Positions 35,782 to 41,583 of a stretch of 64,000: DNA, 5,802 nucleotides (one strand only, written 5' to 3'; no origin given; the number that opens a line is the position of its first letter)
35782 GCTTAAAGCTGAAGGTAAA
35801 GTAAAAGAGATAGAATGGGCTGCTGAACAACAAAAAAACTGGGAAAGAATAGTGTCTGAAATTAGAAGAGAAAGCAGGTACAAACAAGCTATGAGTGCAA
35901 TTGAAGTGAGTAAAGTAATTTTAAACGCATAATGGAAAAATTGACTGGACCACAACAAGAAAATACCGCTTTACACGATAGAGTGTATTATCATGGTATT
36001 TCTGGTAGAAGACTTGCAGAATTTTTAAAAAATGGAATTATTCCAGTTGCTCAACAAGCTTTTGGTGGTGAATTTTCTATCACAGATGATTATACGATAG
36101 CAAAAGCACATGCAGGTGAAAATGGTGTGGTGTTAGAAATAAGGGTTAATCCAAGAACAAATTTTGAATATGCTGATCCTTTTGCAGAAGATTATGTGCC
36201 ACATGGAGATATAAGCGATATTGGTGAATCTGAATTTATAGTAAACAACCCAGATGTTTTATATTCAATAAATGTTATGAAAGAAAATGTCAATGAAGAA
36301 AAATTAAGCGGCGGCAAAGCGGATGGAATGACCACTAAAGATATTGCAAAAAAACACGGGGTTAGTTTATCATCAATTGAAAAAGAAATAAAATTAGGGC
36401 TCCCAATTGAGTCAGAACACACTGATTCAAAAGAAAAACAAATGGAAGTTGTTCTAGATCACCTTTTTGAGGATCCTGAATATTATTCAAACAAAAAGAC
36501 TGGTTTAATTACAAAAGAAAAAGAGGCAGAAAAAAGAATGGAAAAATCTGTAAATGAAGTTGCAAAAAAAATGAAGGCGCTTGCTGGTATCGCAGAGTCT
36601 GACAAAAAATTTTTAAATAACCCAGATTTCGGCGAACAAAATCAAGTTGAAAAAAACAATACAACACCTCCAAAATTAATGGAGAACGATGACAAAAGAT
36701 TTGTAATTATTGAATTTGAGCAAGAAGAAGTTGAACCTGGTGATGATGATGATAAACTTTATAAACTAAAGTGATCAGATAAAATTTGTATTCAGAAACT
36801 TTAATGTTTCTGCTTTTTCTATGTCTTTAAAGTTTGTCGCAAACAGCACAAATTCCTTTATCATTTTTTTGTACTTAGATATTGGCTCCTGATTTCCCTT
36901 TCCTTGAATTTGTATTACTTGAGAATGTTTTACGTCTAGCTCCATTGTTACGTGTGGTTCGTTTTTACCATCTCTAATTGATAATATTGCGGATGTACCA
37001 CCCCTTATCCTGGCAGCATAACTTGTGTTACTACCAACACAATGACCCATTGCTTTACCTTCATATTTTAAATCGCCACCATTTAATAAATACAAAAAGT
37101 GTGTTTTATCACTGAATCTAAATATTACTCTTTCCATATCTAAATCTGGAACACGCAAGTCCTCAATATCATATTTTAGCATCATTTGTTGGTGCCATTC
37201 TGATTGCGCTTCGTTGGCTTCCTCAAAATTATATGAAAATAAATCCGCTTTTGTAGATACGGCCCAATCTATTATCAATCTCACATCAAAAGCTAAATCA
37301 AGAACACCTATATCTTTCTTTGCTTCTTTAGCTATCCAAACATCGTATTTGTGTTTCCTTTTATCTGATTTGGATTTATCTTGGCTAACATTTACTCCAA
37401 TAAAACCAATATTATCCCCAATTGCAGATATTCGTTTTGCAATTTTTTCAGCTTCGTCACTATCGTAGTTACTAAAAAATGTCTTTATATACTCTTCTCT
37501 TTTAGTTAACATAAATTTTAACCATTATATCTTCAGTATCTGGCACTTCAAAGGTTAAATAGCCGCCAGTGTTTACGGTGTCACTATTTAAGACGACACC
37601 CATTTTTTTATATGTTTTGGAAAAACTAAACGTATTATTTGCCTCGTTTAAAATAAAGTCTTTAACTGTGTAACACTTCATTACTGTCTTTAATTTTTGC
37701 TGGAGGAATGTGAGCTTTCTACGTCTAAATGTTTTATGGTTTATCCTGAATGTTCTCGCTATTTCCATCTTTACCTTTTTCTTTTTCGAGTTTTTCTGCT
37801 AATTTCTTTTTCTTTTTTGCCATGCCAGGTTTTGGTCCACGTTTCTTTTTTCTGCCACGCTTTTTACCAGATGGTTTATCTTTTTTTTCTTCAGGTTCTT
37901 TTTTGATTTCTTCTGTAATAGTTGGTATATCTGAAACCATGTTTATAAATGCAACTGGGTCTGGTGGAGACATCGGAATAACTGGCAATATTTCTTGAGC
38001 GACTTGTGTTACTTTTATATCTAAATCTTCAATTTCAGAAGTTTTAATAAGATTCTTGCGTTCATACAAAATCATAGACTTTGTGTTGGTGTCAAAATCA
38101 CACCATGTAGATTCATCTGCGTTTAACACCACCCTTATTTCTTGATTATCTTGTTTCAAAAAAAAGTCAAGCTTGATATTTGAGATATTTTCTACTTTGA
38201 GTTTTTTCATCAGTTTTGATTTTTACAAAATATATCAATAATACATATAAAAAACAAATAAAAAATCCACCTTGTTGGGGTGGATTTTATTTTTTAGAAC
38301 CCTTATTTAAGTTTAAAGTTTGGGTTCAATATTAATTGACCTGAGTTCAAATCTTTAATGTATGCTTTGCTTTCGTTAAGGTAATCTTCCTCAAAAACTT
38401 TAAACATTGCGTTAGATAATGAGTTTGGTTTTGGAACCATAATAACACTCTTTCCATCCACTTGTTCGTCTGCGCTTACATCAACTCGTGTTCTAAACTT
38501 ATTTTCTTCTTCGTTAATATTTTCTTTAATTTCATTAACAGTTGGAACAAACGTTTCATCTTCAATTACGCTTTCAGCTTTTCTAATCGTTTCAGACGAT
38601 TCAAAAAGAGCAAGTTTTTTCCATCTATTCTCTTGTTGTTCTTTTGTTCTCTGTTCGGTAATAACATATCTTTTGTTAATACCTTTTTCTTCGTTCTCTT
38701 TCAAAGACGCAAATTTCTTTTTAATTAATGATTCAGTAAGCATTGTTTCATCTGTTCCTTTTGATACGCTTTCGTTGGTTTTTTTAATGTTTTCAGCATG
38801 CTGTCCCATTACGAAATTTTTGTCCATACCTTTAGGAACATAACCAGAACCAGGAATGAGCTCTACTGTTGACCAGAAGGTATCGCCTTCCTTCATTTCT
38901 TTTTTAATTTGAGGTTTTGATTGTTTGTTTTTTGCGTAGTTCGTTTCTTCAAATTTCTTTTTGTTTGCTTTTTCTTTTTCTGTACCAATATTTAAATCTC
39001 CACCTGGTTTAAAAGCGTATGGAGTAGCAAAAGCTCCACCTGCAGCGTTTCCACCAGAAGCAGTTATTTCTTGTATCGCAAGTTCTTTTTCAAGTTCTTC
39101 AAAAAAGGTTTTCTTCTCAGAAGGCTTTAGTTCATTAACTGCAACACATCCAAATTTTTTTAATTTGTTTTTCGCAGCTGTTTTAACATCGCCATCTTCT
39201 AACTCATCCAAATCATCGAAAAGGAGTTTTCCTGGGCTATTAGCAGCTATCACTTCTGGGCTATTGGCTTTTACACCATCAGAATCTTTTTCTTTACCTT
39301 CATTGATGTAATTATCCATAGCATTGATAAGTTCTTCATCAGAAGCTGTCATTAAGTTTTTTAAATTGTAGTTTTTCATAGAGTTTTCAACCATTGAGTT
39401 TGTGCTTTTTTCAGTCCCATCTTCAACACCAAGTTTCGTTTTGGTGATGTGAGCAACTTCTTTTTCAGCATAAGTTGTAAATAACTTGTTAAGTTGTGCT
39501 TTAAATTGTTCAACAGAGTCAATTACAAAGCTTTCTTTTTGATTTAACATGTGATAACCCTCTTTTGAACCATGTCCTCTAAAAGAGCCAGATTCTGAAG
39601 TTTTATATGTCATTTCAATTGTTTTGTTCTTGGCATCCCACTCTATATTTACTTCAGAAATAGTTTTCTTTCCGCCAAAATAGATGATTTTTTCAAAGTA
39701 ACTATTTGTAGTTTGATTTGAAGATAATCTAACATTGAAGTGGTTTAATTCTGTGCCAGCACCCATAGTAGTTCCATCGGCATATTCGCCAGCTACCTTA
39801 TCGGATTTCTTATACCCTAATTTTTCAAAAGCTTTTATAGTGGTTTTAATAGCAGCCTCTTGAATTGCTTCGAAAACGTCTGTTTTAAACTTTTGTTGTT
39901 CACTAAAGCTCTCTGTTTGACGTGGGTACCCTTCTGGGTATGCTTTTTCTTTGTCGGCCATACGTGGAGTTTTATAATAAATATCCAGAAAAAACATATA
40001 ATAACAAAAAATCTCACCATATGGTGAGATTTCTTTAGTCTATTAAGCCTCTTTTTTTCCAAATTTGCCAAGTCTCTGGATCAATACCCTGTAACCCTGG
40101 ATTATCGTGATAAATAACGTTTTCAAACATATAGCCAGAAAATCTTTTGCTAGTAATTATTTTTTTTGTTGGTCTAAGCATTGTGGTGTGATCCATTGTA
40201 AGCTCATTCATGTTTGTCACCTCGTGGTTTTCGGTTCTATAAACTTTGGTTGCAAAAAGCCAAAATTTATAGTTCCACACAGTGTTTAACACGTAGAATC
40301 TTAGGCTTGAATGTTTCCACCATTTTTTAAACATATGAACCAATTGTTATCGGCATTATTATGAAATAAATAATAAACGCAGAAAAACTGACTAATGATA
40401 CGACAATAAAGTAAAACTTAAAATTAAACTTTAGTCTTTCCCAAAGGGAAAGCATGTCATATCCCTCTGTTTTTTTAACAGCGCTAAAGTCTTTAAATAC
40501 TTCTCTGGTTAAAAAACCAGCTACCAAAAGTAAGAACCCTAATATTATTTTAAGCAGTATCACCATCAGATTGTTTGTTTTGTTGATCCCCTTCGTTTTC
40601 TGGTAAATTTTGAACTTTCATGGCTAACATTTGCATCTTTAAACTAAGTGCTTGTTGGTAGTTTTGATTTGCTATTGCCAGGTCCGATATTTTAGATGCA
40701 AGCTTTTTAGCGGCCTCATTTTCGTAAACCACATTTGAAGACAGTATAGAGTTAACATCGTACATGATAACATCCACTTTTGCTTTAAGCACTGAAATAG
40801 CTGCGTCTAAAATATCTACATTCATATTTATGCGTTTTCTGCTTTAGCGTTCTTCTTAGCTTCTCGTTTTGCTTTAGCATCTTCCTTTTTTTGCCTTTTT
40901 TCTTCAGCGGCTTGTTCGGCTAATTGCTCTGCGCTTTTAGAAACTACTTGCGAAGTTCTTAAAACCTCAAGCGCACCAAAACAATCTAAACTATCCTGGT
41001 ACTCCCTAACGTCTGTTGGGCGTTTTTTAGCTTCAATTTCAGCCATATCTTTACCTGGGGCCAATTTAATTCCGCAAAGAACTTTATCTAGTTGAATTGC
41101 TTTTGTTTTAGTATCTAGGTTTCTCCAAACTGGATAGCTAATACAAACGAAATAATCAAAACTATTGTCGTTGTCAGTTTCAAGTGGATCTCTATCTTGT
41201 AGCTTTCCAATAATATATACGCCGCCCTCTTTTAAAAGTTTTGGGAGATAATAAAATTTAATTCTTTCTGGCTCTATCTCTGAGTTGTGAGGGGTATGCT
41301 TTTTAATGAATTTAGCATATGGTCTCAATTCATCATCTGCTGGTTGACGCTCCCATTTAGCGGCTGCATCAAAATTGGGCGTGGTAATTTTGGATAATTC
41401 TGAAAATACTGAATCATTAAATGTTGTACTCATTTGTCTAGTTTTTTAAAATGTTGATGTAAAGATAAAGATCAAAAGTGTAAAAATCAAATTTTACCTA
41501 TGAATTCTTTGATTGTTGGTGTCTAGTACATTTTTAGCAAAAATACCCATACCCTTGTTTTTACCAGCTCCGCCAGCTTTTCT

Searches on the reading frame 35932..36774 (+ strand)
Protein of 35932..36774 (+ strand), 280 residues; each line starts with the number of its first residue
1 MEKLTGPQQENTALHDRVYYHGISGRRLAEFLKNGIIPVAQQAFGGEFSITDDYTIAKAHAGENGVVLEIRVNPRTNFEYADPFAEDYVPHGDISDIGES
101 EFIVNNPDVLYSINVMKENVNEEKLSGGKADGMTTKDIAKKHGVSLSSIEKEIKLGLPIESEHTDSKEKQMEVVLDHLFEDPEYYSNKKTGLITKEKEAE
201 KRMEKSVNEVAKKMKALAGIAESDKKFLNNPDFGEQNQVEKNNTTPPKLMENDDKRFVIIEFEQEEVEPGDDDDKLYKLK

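Call 32: search_protein_families(library=pfam, proteins=[window:35932-36774:+], max_evalue=0.001)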
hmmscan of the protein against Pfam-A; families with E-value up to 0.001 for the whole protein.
window:35932-36774:+ (280 aa): 1 family
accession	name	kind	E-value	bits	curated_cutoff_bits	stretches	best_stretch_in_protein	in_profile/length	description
PF18905.5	DUF5661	-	5.8e-12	46.2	27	1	136-186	2-57/65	Protein of unknown function (DUF5661)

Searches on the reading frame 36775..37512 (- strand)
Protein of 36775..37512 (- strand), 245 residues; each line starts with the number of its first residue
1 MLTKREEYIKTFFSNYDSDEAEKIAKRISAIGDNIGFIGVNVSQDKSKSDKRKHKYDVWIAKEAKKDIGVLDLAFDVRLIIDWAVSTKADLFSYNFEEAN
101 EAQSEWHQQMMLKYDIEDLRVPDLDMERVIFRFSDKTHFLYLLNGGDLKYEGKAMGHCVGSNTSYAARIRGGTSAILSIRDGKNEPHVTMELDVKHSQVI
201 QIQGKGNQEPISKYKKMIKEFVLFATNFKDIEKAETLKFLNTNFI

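Call 32: search_protein_families(library=pfam, proteins=[window:36775-37512:-], max_evalue=0.001)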
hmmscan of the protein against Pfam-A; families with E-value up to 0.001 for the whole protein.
window:36775-37512:- (245 aa): 1 family
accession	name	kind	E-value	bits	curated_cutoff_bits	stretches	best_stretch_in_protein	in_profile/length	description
PF14284.11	PcfJ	-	7.2e-14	52.3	25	1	130-217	58-145/147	PcfJ-like protein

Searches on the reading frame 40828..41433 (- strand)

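Call 32: search_protein_families(library=pfam, proteins=[window:40828-41433:-], max_evalue=0.001)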
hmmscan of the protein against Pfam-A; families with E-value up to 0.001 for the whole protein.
window:40828-41433:- (201 aa): 1 family
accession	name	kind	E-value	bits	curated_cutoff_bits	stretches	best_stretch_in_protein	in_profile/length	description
PF18894.6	PhageMetallopep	-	1.9e-05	25.2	23.7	1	35-156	8-125/134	Putative phage metallopeptidase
